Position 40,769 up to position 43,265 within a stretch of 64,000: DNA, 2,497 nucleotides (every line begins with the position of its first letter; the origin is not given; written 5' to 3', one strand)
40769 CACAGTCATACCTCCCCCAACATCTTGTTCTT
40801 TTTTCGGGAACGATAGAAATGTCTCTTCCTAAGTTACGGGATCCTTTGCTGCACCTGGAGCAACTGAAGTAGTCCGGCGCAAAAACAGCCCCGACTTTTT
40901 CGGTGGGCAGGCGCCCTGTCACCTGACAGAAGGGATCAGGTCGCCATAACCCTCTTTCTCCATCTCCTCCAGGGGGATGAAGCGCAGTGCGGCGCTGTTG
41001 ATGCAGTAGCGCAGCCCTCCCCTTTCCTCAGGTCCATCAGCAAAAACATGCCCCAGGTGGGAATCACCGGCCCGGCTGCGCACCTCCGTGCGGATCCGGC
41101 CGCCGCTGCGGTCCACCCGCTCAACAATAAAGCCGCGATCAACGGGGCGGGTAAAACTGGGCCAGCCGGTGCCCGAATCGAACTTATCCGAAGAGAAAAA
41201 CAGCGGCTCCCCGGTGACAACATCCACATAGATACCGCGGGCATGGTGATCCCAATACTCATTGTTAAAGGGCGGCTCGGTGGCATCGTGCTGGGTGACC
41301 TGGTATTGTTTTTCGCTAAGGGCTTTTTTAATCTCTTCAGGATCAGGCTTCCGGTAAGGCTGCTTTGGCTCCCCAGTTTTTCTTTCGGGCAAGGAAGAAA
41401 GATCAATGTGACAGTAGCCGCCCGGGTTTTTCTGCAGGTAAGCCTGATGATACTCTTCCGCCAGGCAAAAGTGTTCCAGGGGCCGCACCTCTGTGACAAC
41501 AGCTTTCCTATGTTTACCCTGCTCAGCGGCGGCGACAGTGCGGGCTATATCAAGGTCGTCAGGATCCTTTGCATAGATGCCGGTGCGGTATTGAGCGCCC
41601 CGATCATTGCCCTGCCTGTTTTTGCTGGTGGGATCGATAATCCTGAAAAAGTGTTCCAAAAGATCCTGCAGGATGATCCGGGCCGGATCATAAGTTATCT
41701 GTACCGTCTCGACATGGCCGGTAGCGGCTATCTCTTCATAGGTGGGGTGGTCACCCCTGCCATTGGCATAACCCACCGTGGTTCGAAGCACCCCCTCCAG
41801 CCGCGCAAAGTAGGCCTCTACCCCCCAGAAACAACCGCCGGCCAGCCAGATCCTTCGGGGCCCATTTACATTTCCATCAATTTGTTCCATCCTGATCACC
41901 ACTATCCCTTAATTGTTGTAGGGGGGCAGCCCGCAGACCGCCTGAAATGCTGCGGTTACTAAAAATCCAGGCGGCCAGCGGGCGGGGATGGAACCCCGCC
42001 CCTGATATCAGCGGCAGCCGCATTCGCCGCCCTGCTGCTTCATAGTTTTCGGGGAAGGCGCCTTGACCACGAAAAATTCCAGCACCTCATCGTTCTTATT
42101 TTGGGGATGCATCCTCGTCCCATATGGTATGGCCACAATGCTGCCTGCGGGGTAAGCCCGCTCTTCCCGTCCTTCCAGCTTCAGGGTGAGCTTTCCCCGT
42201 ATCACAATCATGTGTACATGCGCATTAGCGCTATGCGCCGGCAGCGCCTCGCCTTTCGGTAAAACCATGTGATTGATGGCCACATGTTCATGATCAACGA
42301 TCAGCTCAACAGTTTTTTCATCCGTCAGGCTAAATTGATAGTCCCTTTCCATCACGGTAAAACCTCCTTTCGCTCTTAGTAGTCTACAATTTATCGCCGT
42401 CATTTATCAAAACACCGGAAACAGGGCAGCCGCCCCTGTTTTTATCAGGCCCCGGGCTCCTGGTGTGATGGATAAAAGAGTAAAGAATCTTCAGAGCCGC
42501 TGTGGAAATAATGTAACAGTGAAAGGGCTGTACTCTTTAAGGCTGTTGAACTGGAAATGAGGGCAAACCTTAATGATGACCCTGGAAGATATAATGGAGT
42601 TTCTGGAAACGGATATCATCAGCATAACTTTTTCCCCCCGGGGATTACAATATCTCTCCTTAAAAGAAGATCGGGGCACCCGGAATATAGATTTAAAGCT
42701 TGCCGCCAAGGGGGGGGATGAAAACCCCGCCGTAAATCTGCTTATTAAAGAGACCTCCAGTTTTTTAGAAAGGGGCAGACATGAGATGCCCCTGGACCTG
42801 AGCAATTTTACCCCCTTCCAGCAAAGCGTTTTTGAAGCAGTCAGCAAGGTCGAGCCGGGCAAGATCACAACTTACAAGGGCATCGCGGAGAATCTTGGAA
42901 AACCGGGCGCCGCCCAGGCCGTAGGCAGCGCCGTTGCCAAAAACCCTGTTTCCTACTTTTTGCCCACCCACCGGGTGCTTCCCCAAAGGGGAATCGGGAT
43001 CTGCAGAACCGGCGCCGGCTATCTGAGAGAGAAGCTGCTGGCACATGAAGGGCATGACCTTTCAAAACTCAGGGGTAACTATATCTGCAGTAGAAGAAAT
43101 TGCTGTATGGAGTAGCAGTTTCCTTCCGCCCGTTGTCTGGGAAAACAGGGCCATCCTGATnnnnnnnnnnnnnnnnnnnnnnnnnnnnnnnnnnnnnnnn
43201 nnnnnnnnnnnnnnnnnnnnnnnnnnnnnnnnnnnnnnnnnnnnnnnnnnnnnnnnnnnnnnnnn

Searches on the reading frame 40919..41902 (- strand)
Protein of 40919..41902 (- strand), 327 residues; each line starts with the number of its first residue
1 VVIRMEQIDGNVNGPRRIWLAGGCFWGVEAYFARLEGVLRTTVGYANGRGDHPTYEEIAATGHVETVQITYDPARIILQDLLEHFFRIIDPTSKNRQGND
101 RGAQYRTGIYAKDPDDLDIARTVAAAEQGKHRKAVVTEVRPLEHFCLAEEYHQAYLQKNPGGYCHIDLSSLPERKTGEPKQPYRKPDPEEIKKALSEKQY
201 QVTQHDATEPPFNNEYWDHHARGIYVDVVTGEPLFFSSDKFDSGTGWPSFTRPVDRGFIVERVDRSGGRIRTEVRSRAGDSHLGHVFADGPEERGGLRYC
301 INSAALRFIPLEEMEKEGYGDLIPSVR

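Call 23: search_protein_families(library=pfam, proteins=[window:40919-41902:-], max_evalue=0.00001)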
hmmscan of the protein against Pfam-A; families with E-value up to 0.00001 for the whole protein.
window:40919-41902:- (327 aa): 2 families
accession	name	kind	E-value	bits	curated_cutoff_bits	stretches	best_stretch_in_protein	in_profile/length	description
PF01625.27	PMSR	-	2.7e-58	197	23.7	1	18-165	2-153/153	Peptide methionine sulfoxide reductase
PF01641.26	SelR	-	1.8e-45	154.1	24.9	1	195-310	1-116/116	SelR domain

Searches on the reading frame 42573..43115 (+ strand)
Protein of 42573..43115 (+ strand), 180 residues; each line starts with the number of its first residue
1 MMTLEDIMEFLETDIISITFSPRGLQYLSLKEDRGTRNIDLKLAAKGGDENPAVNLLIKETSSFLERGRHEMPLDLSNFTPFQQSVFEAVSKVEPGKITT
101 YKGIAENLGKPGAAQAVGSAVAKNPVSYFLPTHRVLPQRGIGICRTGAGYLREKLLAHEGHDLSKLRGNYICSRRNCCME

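Call 24: search_protein_families(library=pfam, proteins=[window:42573-43115:+], max_evalue=0.00001)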
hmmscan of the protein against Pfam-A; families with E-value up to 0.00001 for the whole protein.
window:42573-43115:+ (180 aa): 1 family
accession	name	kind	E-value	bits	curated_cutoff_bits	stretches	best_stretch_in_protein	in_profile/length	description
PF01035.26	DNA_binding_1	-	2.2e-21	75.9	27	1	81-160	1-80/81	6-O-methylguanine DNA methyltransferase, DNA binding domain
